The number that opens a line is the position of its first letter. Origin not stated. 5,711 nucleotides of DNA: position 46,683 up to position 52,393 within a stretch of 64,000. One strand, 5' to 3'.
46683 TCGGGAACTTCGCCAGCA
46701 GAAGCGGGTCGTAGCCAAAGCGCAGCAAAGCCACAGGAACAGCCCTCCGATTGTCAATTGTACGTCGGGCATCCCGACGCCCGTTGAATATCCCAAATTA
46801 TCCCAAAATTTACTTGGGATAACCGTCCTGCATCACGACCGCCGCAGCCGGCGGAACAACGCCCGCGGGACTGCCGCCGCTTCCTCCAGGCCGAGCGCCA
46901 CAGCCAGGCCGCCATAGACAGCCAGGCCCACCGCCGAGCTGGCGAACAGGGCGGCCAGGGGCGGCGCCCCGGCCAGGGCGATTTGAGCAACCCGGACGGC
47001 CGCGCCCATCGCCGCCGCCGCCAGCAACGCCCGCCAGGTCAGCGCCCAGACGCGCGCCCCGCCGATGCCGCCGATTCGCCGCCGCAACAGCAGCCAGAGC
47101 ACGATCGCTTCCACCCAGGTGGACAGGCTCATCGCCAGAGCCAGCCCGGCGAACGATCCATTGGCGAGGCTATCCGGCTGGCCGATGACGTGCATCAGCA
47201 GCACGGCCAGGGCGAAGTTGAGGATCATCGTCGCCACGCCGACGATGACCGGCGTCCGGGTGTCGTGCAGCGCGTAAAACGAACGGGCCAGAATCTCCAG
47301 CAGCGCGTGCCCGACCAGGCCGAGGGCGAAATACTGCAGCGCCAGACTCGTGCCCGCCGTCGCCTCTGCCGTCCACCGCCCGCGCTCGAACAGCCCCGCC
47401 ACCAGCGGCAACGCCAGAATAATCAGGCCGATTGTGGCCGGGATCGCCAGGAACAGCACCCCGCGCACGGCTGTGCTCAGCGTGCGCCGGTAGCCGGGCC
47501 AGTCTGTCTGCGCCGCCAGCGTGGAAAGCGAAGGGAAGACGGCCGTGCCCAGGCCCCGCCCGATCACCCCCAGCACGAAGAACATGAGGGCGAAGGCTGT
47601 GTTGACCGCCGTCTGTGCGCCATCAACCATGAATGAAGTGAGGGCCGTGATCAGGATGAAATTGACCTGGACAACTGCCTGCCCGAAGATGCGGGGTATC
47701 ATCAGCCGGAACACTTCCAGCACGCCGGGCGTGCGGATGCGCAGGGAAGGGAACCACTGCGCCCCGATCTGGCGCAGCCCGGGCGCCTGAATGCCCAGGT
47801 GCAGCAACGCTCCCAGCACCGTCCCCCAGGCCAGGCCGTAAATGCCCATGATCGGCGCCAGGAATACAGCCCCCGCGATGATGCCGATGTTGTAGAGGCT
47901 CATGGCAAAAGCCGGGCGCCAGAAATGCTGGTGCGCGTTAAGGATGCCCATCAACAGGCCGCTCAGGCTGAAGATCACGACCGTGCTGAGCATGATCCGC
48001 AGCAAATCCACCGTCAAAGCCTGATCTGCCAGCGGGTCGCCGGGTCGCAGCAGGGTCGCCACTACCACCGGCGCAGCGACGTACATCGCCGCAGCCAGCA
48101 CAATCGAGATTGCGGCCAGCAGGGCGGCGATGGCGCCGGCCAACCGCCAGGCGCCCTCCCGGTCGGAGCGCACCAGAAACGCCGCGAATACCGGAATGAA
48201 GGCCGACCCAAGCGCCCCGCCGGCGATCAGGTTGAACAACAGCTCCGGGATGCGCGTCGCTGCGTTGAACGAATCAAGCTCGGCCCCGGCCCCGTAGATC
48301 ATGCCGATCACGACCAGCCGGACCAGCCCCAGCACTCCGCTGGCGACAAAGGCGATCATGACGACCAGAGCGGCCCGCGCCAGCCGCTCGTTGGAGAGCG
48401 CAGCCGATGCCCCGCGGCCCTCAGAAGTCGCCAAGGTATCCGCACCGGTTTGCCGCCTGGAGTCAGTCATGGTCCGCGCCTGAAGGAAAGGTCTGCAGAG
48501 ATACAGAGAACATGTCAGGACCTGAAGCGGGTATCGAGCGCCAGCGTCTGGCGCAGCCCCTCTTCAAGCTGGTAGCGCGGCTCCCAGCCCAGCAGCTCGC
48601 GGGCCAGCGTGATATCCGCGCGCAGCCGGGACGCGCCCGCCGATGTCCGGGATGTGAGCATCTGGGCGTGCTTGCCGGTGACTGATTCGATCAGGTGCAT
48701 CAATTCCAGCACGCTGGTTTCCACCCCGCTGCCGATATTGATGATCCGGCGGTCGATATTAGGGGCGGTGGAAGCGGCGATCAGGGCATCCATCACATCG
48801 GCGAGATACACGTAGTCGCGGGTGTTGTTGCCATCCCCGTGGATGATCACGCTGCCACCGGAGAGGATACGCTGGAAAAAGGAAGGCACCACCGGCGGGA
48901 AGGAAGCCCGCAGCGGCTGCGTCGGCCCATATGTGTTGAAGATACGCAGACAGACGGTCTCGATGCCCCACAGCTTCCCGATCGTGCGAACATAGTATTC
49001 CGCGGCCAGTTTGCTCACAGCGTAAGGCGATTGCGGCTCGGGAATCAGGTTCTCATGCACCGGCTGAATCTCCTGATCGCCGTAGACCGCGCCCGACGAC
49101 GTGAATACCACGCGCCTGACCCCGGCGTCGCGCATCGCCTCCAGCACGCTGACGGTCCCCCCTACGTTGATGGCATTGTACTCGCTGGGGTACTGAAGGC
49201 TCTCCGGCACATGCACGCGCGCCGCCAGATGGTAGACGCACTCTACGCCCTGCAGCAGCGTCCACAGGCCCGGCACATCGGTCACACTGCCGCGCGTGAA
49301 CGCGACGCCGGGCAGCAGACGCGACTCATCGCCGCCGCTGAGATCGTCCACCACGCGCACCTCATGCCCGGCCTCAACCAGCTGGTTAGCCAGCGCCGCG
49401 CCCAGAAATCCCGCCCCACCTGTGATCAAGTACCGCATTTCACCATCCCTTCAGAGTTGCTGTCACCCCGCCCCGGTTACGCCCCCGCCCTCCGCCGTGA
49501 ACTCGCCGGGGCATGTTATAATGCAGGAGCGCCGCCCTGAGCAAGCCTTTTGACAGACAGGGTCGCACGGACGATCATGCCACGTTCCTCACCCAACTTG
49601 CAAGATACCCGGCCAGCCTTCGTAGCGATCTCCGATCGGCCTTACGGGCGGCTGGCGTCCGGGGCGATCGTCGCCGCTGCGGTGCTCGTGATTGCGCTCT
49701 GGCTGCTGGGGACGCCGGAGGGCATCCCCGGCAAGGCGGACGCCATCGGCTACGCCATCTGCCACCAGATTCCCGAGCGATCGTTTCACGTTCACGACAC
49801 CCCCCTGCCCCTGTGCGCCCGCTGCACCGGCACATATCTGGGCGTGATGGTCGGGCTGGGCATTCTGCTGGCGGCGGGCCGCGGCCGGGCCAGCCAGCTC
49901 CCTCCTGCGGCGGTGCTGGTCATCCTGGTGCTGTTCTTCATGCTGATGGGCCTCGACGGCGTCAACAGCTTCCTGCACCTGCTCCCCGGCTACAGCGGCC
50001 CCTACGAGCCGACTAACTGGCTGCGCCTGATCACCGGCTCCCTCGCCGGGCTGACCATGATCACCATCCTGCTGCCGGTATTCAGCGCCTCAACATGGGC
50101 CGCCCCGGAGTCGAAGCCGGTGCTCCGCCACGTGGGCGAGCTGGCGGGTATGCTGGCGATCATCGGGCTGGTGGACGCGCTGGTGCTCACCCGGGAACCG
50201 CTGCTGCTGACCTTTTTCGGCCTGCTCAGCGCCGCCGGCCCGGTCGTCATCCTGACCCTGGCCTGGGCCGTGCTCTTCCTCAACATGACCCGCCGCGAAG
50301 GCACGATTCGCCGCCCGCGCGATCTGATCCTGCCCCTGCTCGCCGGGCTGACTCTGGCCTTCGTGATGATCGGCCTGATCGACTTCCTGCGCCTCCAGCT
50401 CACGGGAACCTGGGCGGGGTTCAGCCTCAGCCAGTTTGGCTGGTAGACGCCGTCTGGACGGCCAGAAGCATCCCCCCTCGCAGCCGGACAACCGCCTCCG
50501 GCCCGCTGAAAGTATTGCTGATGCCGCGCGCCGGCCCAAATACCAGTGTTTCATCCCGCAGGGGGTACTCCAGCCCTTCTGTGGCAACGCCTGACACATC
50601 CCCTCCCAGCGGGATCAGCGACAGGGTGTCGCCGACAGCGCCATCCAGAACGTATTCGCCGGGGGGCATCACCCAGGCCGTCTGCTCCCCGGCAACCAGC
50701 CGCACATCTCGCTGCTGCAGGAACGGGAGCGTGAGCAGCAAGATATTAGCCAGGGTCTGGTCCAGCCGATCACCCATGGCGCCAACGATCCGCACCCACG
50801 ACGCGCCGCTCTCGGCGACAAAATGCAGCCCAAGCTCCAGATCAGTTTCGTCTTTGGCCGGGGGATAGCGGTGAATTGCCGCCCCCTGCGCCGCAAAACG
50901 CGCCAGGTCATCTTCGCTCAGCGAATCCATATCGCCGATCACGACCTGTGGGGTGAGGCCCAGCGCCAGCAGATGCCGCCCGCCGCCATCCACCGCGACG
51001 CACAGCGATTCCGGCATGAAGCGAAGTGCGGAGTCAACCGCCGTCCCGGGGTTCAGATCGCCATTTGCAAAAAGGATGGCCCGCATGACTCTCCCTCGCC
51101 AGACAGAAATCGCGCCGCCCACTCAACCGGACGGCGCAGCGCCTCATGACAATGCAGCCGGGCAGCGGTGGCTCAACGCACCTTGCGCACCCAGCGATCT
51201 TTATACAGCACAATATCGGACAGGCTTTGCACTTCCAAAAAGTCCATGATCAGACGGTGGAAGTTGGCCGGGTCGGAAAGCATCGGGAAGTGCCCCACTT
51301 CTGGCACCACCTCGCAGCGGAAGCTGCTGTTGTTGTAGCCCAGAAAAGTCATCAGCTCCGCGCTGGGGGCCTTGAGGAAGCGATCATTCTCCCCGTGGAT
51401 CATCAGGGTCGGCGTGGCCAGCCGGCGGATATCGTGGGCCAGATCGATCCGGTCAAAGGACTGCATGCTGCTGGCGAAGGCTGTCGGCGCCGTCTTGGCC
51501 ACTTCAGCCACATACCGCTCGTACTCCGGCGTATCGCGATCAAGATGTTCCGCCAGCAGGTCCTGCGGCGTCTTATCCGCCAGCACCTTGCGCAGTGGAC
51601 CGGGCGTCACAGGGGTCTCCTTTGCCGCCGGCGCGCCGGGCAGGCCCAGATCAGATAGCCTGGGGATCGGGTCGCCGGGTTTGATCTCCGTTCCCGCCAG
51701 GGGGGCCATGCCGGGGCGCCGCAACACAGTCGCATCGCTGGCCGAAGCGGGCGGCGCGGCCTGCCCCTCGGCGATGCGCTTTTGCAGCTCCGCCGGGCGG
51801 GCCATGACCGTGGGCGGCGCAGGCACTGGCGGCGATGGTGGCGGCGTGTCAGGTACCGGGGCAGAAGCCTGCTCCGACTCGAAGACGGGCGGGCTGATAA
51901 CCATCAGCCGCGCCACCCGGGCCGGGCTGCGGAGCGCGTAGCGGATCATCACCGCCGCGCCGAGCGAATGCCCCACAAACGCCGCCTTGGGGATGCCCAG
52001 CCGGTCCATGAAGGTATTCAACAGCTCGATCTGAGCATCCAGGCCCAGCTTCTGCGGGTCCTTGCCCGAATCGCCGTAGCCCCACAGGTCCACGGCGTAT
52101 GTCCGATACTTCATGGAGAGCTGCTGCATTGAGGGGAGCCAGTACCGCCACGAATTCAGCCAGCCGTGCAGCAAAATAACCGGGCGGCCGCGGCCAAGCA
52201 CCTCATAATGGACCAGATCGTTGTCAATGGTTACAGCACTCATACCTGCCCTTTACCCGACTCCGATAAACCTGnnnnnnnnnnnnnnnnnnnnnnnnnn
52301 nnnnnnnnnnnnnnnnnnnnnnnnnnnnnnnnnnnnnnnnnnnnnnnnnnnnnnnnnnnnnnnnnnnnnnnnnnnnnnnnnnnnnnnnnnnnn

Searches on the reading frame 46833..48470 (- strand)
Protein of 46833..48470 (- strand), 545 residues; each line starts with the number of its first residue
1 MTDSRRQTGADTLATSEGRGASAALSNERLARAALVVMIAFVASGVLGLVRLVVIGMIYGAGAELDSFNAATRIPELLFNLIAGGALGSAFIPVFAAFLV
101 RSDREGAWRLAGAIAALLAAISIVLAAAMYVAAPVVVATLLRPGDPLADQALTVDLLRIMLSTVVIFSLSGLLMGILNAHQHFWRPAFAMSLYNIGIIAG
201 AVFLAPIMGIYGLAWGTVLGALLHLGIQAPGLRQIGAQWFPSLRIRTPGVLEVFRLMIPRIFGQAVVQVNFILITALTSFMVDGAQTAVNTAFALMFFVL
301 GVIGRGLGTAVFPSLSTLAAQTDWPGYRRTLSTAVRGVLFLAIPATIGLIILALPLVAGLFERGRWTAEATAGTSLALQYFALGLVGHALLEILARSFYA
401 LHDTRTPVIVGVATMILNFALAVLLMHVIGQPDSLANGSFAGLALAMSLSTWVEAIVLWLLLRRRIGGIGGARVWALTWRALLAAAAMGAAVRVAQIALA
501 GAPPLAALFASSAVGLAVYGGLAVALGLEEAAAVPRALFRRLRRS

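Call 10: search_protein_families(library=pfam, max_evalue=0.001, proteins=[window:46833-48470:-])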
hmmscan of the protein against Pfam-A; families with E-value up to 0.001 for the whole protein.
window:46833-48470:- (545 aa): 2 families
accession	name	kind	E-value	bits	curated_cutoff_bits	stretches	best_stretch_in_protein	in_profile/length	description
PF03023.19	MurJ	-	6.2e-91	305.7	27.4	1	58-492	4-428/451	Lipid II flippase MurJ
PF01554.23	MatE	-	0.00027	21.1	24.9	1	259-423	1-160/161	MatE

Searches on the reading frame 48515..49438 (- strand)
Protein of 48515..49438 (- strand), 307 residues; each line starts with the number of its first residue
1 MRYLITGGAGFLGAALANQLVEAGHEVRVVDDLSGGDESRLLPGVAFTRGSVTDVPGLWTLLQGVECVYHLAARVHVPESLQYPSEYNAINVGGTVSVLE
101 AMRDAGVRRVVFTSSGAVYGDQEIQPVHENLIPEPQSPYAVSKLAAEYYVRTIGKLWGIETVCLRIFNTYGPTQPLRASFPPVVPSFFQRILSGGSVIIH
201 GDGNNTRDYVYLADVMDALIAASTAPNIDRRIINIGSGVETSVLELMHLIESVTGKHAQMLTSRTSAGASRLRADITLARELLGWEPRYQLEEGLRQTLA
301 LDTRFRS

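Call 10: search_protein_families(library=pfam, max_evalue=0.001, proteins=[window:48515-49438:-])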
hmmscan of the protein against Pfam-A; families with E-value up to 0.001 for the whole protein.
window:48515-49438:- (307 aa): 8 families
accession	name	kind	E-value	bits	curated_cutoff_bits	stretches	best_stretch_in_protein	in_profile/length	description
PF01370.27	Epimerase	-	3.9e-57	193.9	20.9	1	4-236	2-240/240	NAD dependent epimerase/dehydratase family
PF16363.11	GDP_Man_Dehyd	-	9.1e-53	180.3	27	1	4-298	1-332/332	GDP-mannose 4,6 dehydratase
PF01073.25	3Beta_HSD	-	3.8e-29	102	22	1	4-224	1-230/280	3-beta hydroxysteroid dehydrogenase/isomerase family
PF13460.12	NAD_binding_10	-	1.7e-12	48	27.2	1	7-154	1-135/184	NAD(P)H-binding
PF07993.18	NAD_binding_4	-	6.6e-12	45.6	20.1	1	61-166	85-204/258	Male sterility protein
PF04321.23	RmlD_sub_bind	-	1.3e-11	44.5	27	1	1-155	1-141/287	RmlD substrate binding domain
PF02719.21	Polysacc_synt_2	-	1.4e-11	44.6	20.2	1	4-248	2-241/293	Polysaccharide biosynthesis protein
PF05368.20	NmrA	-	8.3e-06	26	27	1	4-155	6-139/298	NmrA-like family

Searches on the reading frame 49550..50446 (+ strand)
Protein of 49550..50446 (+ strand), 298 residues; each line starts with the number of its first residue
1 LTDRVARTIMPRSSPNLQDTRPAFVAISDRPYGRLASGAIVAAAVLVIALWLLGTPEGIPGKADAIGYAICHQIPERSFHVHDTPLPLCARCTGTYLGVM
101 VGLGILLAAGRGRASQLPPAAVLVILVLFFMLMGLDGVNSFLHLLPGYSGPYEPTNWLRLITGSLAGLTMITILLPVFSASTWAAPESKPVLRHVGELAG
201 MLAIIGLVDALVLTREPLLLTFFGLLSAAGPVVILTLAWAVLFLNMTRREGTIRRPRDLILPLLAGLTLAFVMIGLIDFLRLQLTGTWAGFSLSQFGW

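Call 10: search_protein_families(library=pfam, max_evalue=0.001, proteins=[window:49550-50446:+])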
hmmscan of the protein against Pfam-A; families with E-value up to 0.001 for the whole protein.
window:49550-50446:+ (298 aa): 1 family
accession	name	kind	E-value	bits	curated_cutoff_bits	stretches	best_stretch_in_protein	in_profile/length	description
PF09858.14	DUF2085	-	1.9e-25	89.5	25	1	71-172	1-89/90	Predicted membrane protein (DUF2085)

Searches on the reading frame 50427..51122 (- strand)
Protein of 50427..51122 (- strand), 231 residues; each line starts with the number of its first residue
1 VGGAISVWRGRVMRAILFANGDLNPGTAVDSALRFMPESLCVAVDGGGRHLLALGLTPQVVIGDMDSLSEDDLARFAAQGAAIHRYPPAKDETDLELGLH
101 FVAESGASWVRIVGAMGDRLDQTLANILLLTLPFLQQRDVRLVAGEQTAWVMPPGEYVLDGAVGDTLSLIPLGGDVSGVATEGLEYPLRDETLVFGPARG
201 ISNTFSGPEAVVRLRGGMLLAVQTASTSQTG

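Call 10: search_protein_families(library=pfam, max_evalue=0.001, proteins=[window:50427-51122:-])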
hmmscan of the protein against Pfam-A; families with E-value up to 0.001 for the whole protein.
window:50427-51122:- (231 aa): 2 families
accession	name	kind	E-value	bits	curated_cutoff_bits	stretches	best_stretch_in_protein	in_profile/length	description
PF04263.21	TPK_catalytic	-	2.8e-25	88.9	30.7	1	39-137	9-106/113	Thiamin pyrophosphokinase, catalytic domain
PF04265.19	TPK_B1_binding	-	5.4e-13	48.8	22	1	163-219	10-67/67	Thiamin pyrophosphokinase, vitamin B1 binding domain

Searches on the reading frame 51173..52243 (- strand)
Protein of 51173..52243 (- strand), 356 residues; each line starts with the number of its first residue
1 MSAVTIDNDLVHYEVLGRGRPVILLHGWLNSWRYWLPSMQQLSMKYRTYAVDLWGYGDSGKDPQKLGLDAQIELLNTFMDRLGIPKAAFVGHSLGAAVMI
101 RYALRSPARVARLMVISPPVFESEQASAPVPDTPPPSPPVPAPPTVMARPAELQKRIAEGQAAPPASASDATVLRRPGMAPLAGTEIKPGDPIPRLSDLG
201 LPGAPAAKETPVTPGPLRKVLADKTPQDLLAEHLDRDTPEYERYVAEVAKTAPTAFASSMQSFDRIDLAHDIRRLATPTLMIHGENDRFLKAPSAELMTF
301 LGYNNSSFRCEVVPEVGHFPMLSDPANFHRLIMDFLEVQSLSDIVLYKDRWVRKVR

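Call 10: search_protein_families(library=pfam, max_evalue=0.001, proteins=[window:51173-52243:-])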
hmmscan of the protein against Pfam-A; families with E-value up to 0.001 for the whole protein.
window:51173-52243:- (356 aa): 5 families
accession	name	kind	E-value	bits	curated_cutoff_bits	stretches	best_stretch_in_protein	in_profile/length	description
PF00561.26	Abhydrolase_1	-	2.2e-27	96.7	25.8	1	21-132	2-103/245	alpha/beta hydrolase fold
PF12697.13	Abhydrolase_6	-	1.3e-21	78.7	26.3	2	22-178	1-147/217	Alpha/beta hydrolase family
PF12146.15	Hydrolase_4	-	4.4e-12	46.2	27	1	22-125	7-116/239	Serine aminopeptidase, S33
PF06821.19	Ser_hydrolase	-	3.8e-06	27.4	22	1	86-143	56-117/172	Serine hydrolase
PF03096.20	Ndr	-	0.00076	18.7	23.3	0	38-118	48-132/283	Ndr family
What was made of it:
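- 50427..52243 (-): Syntenic downstream genes on the same strand: alpha/beta hydrolase (51173-52243) and thiamin pyrophosphokinase (50427-51122). Their functional link to the kinase is unknown. Pfam (call 10).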

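Call 25: search_protein_families(library=ncbifam, max_evalue=0.001, proteins=[window:51173-52243:-])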
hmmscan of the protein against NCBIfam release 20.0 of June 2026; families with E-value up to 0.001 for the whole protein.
window:51173-52243:- (356 aa): 27 families (the best 25 are shown)
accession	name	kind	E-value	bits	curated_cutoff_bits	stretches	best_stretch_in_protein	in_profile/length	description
NF011457.0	PRK14875.1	equivalog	4.6e-31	108.1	307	2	3-118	114-231/372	acetoin dehydrogenase dihydrolipoyllysine-residue acetyltransferase subunit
NF051488.1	bifunc_PcaDC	exception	1.3e-23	83.7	390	2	12-117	3-110/375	bifunctional 3-oxoadipate enol-lactonase/4-carboxymuconolactone decarboxylase PcaDC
NF050089.1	i_nPHAscl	equivalog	1.5e-22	80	300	1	12-117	10-116/288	intracellular short-chain-length polyhydroxyalkanoate depolymerase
NF045632.1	hydroxlase_HsaD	equivalog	2e-21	76.2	400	1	6-118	19-137/290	4,5:9,10-diseco-3-hydroxy-5,9,17-trioxoandrosta-1(10),2-diene-4-oate hydrolase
TIGR02427.1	protocat_pcaD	equivalog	3.9e-20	72.3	255.85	2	11-116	2-110/251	3-oxoadipate enol-lactonase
TIGR01738.1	bioH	equivalog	4.1e-19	69.2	206.95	2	19-121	3-102/245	pimeloyl-ACP methyl ester esterase BioH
NF002938.0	PRK03592.1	equivalog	2.8e-18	66.3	241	1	2-118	13-129/298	haloalkane dehalogenase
TIGR03695.1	menH_SHCHC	equivalog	3.1e-16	59.6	208.55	1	20-117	3-103/252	2-succinyl-6-hydroxy-2,4-cyclohexadiene-1-carboxylate synthase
TIGR03611.1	RutD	equivalog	6.3e-16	58.5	238.5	1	13-116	3-111/258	pyrimidine utilization protein D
TIGR03056.1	bchO_mg_che_rel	equivalog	5.2e-15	55.2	172.55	1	13-113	18-123/278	alpha/beta fold hydrolase BchO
TIGR03343.1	biphenyl_bphD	equivalog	6.1e-13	48.6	462.15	1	8-119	19-135/282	2-hydroxy-6-oxo-6-phenylhexa-2,4-dienoate hydrolase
NF051487.1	bifunc_PcaCD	exception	1.8e-12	47.1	430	2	235-337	312-412/413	bifunctional 4-carboxymuconolactone decarboxylase/3-oxoadipate enol-lactonase PcaCD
NF052614.1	AB_fold_OlsI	equivalog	6e-12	45.6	385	2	18-124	16-128/272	ornithine lipid biosynthesis O-acyltransferase OlsI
TIGR01250.1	pro_imino_pep_2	subfamily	4.3e-10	39.6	167.65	1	267-336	222-287/288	proline iminopeptidase-family hydrolase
NF008340.0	PRK11126.1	equivalog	1.9e-09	37.2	261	1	22-109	17-102/255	2-succinyl-6-hydroxy-2,4-cyclohexadiene-1-carboxylate synthase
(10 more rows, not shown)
